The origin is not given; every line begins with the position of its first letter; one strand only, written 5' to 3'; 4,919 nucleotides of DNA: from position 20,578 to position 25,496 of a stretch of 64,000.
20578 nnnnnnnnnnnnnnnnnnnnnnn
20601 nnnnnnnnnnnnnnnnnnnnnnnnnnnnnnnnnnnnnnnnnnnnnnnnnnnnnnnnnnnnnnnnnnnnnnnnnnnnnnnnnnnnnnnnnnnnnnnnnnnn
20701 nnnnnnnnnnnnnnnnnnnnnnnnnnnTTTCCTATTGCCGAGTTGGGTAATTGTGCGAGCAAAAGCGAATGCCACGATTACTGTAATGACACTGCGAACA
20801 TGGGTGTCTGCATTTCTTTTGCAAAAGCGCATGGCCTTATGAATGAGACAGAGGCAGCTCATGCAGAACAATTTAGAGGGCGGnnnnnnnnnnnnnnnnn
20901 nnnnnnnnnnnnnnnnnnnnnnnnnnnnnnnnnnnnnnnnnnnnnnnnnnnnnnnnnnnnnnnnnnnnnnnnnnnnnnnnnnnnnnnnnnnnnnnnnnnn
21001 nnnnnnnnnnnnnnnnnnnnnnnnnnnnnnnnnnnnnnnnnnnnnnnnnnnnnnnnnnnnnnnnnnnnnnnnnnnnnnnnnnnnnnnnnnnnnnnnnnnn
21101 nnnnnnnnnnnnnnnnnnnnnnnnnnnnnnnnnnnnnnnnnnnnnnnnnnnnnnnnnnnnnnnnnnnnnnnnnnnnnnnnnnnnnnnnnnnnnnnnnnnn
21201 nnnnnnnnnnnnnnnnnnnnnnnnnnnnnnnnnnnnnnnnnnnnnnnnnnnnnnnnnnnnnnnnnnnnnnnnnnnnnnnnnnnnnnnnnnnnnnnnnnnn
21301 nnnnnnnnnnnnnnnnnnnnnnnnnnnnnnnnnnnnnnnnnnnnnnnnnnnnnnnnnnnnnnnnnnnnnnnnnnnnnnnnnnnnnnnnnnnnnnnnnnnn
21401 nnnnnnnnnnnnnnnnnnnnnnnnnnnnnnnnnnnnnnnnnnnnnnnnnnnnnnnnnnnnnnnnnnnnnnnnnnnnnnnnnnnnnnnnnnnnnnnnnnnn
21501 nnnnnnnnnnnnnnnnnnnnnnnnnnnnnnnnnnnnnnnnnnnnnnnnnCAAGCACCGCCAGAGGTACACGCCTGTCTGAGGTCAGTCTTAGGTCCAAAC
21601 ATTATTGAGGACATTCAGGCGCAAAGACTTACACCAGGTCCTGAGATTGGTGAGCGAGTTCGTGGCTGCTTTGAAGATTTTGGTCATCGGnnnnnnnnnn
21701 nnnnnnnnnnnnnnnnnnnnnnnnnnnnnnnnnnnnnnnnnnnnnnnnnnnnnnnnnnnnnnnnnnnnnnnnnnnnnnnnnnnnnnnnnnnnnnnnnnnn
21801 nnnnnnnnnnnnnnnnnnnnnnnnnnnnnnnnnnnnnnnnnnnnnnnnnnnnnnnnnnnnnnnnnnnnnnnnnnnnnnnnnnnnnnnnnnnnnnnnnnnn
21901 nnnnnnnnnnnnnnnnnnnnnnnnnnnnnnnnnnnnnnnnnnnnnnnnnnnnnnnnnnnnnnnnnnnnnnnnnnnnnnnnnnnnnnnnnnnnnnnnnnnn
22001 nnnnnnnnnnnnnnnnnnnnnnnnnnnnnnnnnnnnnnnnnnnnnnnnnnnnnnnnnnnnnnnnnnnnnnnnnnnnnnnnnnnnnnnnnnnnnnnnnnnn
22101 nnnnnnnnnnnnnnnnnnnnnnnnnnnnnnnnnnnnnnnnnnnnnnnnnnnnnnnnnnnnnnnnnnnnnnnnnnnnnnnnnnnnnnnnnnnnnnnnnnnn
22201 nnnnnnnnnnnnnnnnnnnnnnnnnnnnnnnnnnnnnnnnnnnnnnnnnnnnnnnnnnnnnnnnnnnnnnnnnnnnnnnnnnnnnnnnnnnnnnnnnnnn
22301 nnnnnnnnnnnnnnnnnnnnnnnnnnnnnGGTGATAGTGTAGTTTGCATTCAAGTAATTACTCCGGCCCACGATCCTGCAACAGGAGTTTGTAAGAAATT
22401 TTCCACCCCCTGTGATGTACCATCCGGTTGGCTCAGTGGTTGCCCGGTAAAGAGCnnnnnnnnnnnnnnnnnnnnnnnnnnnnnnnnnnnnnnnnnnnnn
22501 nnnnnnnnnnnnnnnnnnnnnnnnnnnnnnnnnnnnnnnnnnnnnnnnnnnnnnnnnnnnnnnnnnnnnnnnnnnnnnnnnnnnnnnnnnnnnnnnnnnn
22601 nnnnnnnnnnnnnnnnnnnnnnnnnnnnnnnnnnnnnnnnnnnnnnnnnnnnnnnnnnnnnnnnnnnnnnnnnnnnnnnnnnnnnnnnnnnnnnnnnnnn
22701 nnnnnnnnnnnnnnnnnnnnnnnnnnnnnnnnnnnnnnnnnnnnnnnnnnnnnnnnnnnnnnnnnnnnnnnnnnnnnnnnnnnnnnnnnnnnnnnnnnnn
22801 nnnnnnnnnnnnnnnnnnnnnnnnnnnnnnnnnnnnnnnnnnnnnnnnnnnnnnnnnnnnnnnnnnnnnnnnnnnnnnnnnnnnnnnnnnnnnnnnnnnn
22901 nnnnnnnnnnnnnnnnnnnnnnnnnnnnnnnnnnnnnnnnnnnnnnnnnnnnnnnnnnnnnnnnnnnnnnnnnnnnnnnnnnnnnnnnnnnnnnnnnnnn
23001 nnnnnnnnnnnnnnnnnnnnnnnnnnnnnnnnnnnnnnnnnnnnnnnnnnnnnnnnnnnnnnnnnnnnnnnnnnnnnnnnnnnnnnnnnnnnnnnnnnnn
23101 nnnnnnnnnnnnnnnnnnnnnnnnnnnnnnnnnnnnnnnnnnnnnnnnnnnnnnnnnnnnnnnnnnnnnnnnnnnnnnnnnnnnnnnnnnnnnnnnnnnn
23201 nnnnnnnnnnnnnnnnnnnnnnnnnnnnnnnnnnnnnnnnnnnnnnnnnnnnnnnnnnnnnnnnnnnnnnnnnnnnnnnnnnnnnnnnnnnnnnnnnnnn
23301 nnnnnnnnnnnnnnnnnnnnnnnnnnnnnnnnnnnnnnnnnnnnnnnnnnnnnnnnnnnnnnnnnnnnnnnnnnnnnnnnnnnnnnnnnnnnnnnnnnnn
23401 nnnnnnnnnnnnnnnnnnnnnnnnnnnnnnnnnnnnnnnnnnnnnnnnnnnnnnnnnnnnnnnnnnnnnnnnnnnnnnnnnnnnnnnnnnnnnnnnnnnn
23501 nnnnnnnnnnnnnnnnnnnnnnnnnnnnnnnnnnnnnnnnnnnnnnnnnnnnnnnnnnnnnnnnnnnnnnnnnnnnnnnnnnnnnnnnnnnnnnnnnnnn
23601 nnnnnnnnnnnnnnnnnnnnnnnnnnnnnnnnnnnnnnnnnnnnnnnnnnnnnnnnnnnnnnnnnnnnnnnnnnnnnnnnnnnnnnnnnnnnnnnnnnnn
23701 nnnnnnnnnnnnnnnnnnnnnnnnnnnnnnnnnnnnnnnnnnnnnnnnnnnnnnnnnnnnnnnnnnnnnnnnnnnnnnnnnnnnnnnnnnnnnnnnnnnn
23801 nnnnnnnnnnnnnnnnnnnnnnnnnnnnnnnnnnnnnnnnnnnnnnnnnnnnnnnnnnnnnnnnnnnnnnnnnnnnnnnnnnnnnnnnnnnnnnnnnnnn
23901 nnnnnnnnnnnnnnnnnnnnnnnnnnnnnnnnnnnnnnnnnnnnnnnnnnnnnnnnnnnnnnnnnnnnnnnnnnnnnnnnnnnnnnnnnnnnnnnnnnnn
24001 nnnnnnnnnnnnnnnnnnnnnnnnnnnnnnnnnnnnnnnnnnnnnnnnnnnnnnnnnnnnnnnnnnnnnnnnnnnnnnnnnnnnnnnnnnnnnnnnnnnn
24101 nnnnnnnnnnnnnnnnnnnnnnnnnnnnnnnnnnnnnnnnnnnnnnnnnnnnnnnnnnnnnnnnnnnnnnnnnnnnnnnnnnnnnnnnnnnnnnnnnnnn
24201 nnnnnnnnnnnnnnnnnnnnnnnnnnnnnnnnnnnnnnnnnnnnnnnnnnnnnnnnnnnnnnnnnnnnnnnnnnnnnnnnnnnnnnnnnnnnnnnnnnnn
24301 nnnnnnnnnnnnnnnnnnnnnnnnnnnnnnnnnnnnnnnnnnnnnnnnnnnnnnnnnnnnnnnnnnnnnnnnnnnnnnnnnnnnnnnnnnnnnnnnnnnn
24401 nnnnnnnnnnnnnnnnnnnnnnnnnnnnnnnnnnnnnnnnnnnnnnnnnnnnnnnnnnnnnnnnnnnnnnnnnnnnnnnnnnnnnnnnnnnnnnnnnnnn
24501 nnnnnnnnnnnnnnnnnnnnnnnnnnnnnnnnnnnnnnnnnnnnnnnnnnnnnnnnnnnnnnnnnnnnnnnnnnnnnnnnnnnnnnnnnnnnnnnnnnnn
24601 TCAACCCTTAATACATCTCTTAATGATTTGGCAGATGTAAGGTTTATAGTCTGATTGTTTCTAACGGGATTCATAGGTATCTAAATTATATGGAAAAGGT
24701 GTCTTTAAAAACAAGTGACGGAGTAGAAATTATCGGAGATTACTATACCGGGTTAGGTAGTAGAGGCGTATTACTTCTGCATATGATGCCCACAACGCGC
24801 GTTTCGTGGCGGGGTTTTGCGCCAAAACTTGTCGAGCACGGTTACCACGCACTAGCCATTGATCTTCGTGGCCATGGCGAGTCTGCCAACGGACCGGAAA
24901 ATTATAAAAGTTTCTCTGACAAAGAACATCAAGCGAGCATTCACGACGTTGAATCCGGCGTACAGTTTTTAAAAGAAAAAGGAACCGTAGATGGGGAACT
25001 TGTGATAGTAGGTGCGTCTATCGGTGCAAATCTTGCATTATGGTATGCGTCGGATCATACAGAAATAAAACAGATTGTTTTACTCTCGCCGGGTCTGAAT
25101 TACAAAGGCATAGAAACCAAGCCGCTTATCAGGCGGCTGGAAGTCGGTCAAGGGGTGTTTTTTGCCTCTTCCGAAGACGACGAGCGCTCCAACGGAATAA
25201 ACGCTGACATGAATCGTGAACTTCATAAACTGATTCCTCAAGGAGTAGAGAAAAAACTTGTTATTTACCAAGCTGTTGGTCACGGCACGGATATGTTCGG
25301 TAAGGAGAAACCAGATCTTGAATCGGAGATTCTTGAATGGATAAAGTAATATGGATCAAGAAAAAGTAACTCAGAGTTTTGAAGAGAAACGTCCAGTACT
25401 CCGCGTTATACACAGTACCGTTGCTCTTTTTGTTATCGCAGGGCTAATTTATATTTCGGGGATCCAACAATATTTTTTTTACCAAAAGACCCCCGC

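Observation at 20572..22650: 692-aa secreted protein built from two families of tandem Cys modules, with no recognisable family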

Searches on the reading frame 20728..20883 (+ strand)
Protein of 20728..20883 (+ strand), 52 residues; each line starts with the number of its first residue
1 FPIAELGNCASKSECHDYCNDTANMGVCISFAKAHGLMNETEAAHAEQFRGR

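Call 47: search_solved_structures(query=A4, max_evalue=10, show_alignments=2)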
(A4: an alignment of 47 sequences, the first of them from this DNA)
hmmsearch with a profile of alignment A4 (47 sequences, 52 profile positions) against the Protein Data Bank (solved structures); distinct sequences matched with E-value up to 10: 1.
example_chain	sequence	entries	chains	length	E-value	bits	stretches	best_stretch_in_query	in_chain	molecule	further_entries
26fb_K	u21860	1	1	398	2.1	11.5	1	9-22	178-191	Structural protein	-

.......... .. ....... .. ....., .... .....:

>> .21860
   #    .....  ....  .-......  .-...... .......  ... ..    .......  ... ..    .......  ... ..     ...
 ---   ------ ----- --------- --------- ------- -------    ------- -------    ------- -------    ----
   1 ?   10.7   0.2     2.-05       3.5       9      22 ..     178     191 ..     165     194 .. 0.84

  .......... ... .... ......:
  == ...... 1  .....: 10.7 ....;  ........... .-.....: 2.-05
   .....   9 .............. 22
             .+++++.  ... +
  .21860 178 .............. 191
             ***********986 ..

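Call 60: search_protein_representatives(alignment_id=A4)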
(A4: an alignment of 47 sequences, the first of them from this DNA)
Query: 47 sequences, 52 profile positions. Proteins with E-value up to 0.001 (for the whole library): 1909; up to 1e-10: 1616; up to 1e-30: 1096. The best 150 are listed.
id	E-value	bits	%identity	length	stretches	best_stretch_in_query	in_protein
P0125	3.0e-143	481.7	-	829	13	3-46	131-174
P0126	6.8e-143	480.6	-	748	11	4-50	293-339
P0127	2.9e-141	475.3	-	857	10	2-49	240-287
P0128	4.4e-140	471.5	-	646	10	4-50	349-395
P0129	5.7e-140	471.2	-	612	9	2-49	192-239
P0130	5.4e-138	464.9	-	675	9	4-50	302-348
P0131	6.3e-136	458.2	-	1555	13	3-44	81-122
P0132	5.1e-135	455.3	-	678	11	4-50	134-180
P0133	4.8e-134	452.2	-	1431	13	3-51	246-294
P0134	1.0e-133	451.2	-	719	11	2-51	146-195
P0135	7.2e-133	448.5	-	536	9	2-50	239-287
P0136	7.2e-132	445.2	-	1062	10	2-48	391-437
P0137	1.8e-130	440.8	-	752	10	2-51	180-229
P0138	3.7e-129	436.6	-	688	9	3-49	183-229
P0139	5.2e-129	436.1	-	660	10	3-51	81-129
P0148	2.7e-123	417.8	-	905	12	3-50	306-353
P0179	3.7e-116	395.0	-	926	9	3-51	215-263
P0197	3.4e-108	369.4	-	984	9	2-49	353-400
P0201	1.1e-107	367.9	-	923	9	2-51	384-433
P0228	2.0e-101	347.7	-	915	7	2-49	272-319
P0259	1.8e-95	328.7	-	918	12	2-48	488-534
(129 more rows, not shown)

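Call 63: search_protein_families(library=pfam, proteins=[P0131, P0133, P0136, P0197, P0201, P0179, P0228, P0259, P0148], max_evalue=0.001)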
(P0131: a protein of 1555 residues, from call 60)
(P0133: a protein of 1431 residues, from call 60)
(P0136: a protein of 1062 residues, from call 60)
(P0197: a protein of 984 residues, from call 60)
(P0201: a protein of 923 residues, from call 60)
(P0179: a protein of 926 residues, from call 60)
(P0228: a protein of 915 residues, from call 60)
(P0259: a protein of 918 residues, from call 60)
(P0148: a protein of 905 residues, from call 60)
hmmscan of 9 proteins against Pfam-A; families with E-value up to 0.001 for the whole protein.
P0131 (1555 aa): 0 families

P0133 (1431 aa): 0 families

P0136 (1062 aa): 1 family
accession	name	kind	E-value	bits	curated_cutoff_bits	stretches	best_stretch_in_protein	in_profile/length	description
PF13385.13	Laminin_G_3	-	9.5e-25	87.9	27.6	1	841-992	12-150/151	Concanavalin A-like lectin/glucanases superfamily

P0197 (984 aa): 3 families
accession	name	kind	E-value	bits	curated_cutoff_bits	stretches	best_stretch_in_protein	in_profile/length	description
PF13385.13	Laminin_G_3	-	1.7e-27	96.9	27.6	1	741-903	1-150/151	Concanavalin A-like lectin/glucanases superfamily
PF02210.31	Laminin_G_2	-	9.6e-06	26.5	22.9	1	799-893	25-123/126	Laminin G domain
PF07953.20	Toxin_R_bind_N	-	2e-05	24.8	23.8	1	734-897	26-190/191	Clostridium neurotoxin, N-terminal receptor binding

P0201 (923 aa): 1 family
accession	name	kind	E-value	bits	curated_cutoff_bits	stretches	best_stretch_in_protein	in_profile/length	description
PF13385.13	Laminin_G_3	-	6.3e-26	91.8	27.6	1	672-825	10-151/151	Concanavalin A-like lectin/glucanases superfamily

P0179 (926 aa): 0 families

P0228 (915 aa): 0 families

P0259 (918 aa): 0 families

P0148 (905 aa): 1 family
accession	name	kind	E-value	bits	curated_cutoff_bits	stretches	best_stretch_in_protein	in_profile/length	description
PF00050.26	Kazal_1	-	4.5e-07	30.2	21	1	634-654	8-28/49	Kazal-type serine protease inhibitor domain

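Call 89: list_cluster_members(proteins=[P0125, P0126, P0127, P0131, P0133, P0136, P0148, P0197, P0201, P0259])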
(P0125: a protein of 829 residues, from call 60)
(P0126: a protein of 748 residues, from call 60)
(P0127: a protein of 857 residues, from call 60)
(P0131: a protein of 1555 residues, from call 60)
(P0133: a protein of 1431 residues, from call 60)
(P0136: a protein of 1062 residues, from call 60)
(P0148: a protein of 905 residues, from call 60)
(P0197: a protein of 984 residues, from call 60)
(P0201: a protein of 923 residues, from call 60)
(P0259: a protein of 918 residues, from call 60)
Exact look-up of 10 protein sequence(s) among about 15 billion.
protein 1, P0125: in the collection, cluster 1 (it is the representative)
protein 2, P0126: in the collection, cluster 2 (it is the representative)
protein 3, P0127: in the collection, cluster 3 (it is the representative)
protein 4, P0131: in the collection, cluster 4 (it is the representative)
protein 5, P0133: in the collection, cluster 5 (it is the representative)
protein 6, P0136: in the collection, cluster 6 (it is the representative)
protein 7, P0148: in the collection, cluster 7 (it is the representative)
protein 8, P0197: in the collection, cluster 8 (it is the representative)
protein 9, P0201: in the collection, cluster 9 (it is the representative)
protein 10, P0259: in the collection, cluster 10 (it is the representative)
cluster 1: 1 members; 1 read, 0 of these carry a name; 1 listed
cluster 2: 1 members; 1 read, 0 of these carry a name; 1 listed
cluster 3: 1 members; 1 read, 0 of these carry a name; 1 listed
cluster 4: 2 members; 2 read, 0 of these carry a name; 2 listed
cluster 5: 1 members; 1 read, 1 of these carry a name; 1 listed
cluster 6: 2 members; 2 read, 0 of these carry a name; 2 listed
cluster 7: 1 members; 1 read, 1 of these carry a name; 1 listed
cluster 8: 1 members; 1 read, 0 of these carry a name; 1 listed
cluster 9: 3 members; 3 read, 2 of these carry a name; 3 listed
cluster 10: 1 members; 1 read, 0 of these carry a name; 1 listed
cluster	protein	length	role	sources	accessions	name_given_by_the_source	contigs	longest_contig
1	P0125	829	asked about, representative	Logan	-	-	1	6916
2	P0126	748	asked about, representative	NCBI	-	-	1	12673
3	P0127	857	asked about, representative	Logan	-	-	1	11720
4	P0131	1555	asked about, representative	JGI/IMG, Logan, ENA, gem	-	-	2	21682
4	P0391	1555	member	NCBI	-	-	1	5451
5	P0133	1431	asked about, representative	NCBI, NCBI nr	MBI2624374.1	hypothetical protein HYW67_02665 [Candidatus Parcubacteria bacterium] | hypothetical protein [Candidatus Parcubacteria bacterium]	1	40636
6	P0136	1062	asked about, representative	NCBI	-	-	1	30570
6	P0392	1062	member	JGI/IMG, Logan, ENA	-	-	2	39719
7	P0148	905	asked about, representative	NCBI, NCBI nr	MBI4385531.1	hypothetical protein HY573_01740, partial [Candidatus Parcubacteria bacterium] | hypothetical protein [Candidatus Parcubacteria bacterium]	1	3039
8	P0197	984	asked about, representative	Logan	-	-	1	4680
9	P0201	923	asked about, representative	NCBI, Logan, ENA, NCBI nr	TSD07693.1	MAG: hypothetical protein Greene07144_826 [Parcubacteria group bacterium Greene0714_4]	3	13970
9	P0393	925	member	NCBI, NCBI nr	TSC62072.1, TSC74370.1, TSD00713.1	MAG: hypothetical protein G01um101448_185 [Parcubacteria group bacterium Gr01-1014_48] | MAG: hypothetical protein Greene041614_733 [Parcubacteria group bacterium Greene0416_14]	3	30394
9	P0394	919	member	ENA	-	-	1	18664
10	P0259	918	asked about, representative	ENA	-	-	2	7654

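Call 90: find_encoding_contigs(protein=P0393, flank=3000, max_places=1)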
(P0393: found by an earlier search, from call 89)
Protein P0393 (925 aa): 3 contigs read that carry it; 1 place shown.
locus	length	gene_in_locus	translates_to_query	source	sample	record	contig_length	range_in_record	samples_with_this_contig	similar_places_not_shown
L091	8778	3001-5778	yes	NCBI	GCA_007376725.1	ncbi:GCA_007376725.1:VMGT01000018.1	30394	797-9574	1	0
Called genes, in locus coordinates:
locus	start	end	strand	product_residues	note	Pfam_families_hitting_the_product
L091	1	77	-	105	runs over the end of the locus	-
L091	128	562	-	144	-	-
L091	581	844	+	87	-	-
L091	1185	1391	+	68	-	-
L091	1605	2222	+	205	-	PF02589:LUD_dom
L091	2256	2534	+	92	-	PF03477:ATP-cone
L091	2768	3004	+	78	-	-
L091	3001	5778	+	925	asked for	PF13385:Laminin_G_3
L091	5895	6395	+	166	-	PF23477:zf_Tbcl_2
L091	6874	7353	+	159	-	PF09656:PGPGW (weak)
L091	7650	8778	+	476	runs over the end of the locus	PF00704:Glyco_hydro_18, PF01471:PG_binding_1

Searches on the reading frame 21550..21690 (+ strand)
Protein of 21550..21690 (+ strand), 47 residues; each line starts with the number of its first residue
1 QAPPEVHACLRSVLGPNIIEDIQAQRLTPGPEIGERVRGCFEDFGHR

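Call 48: search_solved_structures(query=A5, max_evalue=10, show_alignments=2)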
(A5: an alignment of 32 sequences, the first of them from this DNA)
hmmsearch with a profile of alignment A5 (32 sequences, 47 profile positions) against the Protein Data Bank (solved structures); distinct sequences matched with E-value up to 10: 1.
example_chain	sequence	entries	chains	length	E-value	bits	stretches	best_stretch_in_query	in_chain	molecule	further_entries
7f4t_B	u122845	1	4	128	0.044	17.3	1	12-40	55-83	Ptep2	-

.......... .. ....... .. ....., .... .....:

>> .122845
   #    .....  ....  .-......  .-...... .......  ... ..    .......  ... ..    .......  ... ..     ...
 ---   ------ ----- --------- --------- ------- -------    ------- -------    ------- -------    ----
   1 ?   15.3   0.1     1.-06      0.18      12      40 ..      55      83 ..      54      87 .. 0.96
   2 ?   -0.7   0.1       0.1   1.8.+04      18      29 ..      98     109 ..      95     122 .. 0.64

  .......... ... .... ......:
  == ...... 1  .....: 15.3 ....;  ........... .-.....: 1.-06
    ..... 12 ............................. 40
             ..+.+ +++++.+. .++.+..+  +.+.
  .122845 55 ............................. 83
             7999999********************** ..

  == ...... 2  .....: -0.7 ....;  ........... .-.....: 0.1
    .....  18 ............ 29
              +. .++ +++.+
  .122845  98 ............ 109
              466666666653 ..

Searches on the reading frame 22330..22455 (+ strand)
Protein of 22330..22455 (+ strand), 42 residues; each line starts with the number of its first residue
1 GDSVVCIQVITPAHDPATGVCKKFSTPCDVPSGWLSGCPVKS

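Call 87: search_solved_structures(query=window:22330-22455:+, max_evalue=10, show_alignments=2)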
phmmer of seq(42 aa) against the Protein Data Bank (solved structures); distinct sequences matched with E-value up to 10: 0.

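Call 88: search_protein_families(library=pfam, proteins=[window:22330-22455:+], max_evalue=1)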
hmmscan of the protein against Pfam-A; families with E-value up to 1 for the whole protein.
seq(42 aa): 0 families

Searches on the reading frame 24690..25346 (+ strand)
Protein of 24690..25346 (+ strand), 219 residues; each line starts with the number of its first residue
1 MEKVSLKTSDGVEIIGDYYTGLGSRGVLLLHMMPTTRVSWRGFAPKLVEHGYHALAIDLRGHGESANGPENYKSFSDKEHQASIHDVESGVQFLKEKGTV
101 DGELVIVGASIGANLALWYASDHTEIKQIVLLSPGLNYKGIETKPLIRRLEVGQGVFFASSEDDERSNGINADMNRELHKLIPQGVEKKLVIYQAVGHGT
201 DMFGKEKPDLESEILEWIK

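Call 20: search_protein_families(library=pfam, proteins=[window:24690-25346:+], max_evalue=0.001)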
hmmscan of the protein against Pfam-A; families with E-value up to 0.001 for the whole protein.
window:24690-25346:+ (219 aa): 6 families
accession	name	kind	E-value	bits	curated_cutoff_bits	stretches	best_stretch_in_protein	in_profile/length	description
PF00561.26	Abhydrolase_1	-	9.5e-17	61.9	25.8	1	27-175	3-137/245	alpha/beta hydrolase fold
PF12146.15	Hydrolase_4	-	1.8e-13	50.8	27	1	30-150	10-126/239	Serine aminopeptidase, S33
PF12697.13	Abhydrolase_6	-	4.3e-09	37.8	26.3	1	27-141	1-94/217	Alpha/beta hydrolase family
PF00326.27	Peptidase_S9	-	7.1e-09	35.9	22.6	1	47-126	9-88/213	Prolyl oligopeptidase family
PF01738.24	DLH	-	1.4e-08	35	21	1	44-199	34-187/217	Dienelactone hydrolase family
PF08840.17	BAAT_C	-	0.00064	20.3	20.9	0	88-133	7-53/210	BAAT / Acyl-CoA thioester hydrolase C terminal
